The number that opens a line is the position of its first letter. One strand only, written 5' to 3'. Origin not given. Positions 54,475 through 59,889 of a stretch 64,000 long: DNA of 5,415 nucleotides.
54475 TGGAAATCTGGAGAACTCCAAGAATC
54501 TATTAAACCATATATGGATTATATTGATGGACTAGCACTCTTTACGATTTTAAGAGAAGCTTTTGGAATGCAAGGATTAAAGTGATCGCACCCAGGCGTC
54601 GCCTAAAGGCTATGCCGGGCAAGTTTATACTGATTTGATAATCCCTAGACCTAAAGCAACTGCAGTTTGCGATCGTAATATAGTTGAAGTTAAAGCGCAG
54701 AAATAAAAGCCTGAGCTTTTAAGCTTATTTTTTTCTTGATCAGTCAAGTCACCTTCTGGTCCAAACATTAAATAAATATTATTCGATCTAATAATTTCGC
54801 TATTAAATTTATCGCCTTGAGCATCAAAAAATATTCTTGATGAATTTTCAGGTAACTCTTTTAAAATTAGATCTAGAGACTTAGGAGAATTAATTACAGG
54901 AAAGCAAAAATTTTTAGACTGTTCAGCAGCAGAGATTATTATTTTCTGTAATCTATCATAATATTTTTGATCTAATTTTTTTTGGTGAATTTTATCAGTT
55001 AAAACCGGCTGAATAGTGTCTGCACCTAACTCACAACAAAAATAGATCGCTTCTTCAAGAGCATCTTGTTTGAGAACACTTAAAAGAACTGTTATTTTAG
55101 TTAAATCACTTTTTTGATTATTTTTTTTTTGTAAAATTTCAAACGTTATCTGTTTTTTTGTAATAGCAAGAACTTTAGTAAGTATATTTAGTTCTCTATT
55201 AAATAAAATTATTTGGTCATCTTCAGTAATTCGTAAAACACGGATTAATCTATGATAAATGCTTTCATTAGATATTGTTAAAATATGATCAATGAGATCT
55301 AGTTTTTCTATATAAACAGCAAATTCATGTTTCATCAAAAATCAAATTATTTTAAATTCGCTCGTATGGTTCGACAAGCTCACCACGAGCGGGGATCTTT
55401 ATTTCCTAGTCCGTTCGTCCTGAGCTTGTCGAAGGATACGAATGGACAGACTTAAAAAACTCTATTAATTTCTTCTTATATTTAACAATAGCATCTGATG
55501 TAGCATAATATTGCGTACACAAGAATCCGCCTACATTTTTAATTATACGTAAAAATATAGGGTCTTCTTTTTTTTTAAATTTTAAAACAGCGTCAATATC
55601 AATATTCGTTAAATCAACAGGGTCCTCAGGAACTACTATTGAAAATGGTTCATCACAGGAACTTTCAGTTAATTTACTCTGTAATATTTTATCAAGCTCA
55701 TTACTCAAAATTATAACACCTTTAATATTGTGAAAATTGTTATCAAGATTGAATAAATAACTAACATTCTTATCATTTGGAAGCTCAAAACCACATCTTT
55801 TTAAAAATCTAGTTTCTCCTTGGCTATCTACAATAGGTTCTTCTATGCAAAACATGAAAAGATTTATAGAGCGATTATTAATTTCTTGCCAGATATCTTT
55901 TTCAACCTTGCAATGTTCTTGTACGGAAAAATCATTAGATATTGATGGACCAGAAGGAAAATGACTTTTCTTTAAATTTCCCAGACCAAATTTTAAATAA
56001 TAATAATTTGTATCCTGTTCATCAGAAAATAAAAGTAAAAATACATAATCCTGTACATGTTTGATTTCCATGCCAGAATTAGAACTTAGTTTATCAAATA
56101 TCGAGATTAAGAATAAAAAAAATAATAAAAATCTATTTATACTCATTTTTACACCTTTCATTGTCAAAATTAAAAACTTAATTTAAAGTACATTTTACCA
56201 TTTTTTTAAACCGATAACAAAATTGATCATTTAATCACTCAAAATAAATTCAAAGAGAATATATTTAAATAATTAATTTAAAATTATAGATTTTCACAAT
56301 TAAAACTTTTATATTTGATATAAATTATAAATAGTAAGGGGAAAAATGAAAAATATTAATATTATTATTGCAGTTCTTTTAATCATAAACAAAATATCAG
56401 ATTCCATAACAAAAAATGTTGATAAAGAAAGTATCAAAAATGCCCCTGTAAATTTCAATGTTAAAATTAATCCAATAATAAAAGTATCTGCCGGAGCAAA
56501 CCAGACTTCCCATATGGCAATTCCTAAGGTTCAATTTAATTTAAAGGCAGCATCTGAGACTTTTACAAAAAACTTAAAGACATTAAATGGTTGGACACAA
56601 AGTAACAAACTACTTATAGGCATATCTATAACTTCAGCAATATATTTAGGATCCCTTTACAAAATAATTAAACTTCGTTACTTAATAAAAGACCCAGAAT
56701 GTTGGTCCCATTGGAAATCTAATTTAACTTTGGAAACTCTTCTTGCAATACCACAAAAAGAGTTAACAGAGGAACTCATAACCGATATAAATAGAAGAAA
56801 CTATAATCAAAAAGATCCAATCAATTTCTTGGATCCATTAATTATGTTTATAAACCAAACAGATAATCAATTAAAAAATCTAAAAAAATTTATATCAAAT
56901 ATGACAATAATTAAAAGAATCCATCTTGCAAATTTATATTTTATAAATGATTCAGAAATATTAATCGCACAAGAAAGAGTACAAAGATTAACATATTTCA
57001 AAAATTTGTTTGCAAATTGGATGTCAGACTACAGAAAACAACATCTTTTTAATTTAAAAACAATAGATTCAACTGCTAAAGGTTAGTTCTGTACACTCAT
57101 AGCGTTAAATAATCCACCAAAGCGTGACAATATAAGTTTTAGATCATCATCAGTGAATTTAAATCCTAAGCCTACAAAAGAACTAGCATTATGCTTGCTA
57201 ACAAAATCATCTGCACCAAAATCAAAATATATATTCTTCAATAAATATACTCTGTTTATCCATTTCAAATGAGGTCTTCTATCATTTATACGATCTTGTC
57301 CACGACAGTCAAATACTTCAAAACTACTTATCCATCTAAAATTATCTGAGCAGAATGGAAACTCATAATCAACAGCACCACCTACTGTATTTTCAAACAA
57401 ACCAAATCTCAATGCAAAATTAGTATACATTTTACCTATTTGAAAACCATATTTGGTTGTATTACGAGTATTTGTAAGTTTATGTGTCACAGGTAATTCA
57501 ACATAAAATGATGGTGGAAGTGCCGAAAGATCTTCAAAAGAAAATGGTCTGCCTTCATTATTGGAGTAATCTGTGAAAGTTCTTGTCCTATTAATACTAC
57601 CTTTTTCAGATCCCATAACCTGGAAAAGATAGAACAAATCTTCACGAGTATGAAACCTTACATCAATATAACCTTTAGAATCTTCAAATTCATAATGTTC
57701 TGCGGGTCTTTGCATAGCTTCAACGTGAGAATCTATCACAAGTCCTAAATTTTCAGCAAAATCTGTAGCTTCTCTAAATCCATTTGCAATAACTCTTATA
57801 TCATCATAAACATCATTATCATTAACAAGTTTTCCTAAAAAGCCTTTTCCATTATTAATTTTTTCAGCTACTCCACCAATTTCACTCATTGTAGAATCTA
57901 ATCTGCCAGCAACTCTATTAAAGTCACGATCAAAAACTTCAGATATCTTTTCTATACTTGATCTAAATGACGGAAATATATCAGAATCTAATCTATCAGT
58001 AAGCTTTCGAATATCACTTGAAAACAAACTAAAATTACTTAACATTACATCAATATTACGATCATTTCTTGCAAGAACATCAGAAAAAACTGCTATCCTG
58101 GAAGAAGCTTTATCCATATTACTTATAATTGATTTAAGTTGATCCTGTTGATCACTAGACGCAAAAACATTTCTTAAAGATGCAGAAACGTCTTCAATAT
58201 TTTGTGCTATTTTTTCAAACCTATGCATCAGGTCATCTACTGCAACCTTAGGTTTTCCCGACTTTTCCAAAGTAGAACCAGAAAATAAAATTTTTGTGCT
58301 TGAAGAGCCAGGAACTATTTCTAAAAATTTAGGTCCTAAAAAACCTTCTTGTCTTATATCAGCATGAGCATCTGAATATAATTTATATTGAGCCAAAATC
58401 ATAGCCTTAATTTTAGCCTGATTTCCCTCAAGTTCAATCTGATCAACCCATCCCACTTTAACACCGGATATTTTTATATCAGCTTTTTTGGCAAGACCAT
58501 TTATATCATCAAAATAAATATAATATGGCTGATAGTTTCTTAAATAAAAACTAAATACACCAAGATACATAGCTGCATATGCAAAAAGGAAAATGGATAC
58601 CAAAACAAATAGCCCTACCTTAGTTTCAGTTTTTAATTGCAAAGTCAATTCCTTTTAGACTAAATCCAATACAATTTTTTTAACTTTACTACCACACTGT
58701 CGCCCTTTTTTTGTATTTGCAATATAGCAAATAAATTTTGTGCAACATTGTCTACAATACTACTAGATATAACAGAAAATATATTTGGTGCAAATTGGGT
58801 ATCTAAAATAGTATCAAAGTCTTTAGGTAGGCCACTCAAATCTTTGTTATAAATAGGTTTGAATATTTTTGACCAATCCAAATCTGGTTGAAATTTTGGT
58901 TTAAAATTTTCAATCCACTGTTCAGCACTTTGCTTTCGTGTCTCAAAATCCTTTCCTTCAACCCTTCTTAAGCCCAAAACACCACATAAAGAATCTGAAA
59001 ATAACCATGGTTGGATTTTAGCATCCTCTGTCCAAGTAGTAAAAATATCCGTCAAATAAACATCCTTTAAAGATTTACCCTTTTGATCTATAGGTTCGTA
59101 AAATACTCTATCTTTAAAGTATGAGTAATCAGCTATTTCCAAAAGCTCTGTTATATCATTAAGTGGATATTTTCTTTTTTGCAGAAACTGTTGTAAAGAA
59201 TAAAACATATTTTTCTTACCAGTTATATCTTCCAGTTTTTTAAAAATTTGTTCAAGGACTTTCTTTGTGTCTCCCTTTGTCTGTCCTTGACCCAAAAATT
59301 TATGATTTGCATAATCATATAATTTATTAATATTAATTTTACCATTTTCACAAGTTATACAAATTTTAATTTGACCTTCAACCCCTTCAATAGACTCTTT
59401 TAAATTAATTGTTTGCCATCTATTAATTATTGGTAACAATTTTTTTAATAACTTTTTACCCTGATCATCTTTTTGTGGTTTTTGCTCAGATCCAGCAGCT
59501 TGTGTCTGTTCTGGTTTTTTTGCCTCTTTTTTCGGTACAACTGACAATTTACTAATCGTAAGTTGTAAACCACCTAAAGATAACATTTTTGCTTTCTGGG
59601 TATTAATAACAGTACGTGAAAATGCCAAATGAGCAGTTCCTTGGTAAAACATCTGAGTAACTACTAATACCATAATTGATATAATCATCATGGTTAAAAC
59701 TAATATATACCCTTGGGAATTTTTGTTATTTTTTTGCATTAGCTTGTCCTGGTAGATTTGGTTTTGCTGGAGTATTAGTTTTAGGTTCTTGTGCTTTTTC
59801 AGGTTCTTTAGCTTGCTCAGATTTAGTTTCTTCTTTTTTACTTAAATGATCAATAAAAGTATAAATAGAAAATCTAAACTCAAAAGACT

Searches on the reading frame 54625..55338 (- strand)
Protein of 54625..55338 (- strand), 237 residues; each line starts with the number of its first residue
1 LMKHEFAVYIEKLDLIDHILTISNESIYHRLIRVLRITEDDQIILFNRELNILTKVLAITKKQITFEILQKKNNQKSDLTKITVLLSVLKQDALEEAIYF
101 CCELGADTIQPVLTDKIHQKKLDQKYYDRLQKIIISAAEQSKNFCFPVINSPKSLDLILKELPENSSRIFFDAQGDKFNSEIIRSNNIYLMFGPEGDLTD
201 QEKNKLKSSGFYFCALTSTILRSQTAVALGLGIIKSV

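Call 56: search_protein_families(library=pfam, proteins=[window:54625-55338:-], max_evalue=0.01)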
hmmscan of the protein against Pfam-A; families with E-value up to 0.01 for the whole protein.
window:54625-55338:- (237 aa): 2 families
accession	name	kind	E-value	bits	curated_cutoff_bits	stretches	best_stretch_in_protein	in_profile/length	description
PF04452.19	Methyltrans_RNA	-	4.5e-35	121.1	23.9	1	79-234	5-164/165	RNA methyltransferase domain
PF20260.4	PUA_4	-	4.5e-07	30.3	23.9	1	31-69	9-48/48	RNA methyltransferase PUA domain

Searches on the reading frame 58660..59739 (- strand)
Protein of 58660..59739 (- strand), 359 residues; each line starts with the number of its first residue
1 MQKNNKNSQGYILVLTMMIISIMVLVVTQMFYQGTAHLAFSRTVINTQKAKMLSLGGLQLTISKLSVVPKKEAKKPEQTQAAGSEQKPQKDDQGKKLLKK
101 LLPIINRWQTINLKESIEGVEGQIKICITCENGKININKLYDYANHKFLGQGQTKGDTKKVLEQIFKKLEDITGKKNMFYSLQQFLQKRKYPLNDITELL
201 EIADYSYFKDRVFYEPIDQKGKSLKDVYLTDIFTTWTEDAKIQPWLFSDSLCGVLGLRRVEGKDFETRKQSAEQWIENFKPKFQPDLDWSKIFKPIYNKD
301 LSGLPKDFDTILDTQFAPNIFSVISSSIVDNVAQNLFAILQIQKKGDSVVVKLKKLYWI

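Call 56: search_protein_families(library=pfam, proteins=[window:58660-59739:-], max_evalue=0.01)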
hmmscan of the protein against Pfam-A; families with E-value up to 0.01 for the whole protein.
window:58660-59739:- (359 aa): 0 families

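Call 66: search_protein_families(library=ncbifam, proteins=[window:58660-59739:-], max_evalue=0.001)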
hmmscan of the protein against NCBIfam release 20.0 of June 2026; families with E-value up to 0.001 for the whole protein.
window:58660-59739:- (359 aa): 1 family
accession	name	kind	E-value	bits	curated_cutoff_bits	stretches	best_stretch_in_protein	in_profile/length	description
NF037980.1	T2SS_GspK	equivalog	4.6e-06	26.4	130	1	9-168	2-130/307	type II secretion system minor pseudopilin GspK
